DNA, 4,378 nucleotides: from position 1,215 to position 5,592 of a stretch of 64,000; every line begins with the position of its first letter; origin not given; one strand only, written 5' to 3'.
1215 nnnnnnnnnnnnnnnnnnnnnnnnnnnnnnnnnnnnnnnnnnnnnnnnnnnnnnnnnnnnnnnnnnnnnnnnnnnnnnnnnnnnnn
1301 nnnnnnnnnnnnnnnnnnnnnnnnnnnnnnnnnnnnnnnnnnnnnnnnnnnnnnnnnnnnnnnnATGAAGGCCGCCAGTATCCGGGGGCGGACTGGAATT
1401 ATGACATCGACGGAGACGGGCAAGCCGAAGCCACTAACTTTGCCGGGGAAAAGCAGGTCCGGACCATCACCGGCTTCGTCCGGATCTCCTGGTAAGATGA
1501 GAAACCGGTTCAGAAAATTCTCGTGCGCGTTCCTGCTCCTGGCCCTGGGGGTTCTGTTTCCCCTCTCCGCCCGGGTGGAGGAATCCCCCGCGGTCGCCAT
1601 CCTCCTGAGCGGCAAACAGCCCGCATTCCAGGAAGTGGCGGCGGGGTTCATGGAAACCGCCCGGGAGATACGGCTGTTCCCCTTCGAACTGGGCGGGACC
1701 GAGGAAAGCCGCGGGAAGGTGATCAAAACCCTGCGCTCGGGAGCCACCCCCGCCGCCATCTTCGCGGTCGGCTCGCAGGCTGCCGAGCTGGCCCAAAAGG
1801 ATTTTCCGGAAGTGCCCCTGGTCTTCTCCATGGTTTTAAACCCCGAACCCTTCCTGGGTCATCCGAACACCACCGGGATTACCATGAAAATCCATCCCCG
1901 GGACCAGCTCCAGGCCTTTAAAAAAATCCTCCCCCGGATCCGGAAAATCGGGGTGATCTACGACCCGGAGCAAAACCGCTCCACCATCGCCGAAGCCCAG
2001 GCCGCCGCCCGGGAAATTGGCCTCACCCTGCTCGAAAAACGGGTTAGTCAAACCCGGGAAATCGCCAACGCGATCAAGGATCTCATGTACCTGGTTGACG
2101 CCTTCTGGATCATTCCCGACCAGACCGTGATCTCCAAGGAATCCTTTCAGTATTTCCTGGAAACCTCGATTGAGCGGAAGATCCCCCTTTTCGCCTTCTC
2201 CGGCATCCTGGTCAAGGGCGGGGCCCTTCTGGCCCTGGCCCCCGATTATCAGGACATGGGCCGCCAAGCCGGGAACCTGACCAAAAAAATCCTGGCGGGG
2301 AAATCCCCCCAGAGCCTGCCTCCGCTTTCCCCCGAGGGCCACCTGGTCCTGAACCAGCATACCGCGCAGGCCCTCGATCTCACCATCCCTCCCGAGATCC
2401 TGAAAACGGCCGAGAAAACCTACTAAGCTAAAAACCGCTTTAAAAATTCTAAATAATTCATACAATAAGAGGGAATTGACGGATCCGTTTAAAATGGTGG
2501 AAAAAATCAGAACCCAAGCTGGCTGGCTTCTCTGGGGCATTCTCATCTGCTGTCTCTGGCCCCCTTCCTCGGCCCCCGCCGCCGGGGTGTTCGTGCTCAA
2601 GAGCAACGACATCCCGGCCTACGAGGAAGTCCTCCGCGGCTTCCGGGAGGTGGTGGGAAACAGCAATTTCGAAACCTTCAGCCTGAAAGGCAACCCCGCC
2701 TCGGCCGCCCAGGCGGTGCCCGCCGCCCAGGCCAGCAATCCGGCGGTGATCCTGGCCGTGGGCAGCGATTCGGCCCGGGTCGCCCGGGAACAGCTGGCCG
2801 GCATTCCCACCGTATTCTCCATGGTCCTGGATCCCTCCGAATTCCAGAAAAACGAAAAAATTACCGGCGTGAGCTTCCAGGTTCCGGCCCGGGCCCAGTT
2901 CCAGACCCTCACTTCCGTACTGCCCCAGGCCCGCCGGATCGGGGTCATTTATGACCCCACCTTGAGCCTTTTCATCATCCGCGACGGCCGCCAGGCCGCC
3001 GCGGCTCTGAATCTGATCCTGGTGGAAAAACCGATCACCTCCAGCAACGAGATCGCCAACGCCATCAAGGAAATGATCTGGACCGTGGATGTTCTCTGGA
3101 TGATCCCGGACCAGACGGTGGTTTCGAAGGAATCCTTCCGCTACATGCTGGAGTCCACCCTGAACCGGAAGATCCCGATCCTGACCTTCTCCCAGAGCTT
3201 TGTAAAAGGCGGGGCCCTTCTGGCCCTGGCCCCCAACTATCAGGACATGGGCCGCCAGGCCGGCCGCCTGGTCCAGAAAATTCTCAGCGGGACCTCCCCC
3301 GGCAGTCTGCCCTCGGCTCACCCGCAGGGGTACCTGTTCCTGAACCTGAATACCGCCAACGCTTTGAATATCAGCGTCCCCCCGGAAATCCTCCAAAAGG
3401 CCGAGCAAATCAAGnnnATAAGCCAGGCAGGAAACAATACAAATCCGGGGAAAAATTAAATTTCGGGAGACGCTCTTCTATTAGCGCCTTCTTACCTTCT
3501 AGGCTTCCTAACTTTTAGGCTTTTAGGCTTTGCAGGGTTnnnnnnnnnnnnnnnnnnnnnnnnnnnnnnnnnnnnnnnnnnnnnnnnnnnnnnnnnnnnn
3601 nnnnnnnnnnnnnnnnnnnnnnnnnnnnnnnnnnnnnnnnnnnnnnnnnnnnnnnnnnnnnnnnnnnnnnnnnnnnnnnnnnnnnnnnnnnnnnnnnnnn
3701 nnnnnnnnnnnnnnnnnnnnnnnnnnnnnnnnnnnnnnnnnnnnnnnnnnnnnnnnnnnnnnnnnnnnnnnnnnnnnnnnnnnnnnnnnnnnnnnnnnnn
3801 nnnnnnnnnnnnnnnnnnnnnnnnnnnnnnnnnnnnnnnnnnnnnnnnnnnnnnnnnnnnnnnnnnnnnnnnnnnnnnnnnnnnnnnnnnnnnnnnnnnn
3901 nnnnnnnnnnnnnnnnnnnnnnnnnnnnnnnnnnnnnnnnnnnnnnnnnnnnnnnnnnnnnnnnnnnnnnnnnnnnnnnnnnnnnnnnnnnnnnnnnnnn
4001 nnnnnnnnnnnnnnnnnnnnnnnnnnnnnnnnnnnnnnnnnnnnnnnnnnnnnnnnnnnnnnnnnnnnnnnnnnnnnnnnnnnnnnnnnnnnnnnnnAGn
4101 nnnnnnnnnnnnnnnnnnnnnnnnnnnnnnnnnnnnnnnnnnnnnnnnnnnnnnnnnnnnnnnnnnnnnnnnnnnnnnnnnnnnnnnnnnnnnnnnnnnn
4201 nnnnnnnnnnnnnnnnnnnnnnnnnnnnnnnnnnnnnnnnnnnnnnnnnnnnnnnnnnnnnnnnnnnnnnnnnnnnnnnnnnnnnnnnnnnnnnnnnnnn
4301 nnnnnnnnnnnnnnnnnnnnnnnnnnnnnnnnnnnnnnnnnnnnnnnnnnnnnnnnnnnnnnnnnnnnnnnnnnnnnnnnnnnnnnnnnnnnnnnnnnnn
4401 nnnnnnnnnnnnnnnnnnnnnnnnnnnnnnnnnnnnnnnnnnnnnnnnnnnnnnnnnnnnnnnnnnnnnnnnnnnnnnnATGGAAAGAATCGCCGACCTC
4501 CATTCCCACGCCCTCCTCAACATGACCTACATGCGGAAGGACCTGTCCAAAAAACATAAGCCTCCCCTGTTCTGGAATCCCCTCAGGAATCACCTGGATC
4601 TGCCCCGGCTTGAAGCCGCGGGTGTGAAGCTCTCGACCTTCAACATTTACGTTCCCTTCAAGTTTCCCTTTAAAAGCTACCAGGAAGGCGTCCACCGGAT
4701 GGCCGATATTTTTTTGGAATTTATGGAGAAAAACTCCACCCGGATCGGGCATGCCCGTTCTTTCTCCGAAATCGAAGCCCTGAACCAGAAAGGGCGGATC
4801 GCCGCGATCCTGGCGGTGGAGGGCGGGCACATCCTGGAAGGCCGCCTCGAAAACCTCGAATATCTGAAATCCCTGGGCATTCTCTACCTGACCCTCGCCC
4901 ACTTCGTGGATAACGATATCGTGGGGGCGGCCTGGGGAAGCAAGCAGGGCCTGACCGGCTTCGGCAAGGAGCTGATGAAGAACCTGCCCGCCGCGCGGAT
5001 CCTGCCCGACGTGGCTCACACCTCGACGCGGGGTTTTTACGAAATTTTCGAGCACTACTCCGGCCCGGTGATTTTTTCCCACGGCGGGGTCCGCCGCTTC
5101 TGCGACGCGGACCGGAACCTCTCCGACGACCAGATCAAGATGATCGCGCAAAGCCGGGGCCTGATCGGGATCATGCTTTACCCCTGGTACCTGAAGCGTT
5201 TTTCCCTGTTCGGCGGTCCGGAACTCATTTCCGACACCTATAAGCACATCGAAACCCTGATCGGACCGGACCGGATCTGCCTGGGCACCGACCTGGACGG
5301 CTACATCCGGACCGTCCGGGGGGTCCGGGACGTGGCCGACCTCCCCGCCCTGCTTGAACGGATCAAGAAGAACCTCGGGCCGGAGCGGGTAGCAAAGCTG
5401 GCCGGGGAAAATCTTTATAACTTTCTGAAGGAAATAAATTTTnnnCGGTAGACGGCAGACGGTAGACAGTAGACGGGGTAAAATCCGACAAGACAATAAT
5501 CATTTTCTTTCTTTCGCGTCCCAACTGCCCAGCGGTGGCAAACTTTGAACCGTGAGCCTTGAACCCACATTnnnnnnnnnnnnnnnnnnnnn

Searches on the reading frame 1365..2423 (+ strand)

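Call 34: search_protein_families(library=pfam, proteins=[window:1365-2423:+], max_evalue=0.00001)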
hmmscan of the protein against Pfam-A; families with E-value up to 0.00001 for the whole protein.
window:1365-2423:+ (353 aa): 1 family
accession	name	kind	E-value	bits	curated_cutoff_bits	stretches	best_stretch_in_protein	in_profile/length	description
PF04392.18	ABC_sub_bind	-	3.3e-35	122.2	25.9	1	109-352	39-292/293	ABC transporter substrate binding protein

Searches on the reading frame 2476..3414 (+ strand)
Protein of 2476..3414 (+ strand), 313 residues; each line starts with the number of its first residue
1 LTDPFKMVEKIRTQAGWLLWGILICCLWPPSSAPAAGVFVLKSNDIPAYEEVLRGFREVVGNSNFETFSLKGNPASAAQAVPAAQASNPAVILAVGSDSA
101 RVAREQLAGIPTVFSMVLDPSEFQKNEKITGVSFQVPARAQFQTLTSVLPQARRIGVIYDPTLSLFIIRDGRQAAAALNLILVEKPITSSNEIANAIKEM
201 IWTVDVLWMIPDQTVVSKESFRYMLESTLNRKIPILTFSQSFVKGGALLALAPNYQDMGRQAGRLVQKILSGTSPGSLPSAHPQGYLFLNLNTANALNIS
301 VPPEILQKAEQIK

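Call 34: search_protein_families(library=pfam, proteins=[window:2476-3414:+], max_evalue=0.00001)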
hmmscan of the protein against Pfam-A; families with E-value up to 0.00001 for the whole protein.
window:2476-3414:+ (313 aa): 1 family
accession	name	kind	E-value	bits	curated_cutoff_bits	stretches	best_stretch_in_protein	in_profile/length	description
PF04392.18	ABC_sub_bind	-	1.6e-37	129.8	25.9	1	65-312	37-292/293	ABC transporter substrate binding protein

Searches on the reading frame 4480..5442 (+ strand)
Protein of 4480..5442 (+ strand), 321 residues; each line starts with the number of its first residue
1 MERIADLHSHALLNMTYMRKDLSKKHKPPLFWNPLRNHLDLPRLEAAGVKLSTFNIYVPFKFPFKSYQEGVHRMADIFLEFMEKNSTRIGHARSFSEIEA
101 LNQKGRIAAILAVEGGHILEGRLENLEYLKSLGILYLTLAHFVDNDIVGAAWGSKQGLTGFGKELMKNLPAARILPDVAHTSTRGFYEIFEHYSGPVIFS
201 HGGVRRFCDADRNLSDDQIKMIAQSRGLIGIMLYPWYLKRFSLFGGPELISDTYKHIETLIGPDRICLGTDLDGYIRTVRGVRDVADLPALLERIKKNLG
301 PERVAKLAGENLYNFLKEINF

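Call 34: search_protein_families(library=pfam, proteins=[window:4480-5442:+], max_evalue=0.00001)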
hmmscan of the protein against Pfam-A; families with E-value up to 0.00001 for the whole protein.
window:4480-5442:+ (321 aa): 1 family
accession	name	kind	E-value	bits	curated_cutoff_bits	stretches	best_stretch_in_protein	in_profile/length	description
PF01244.27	Peptidase_M19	-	1.1e-61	209.2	26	1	5-318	9-319/319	Membrane dipeptidase (Peptidase family M19)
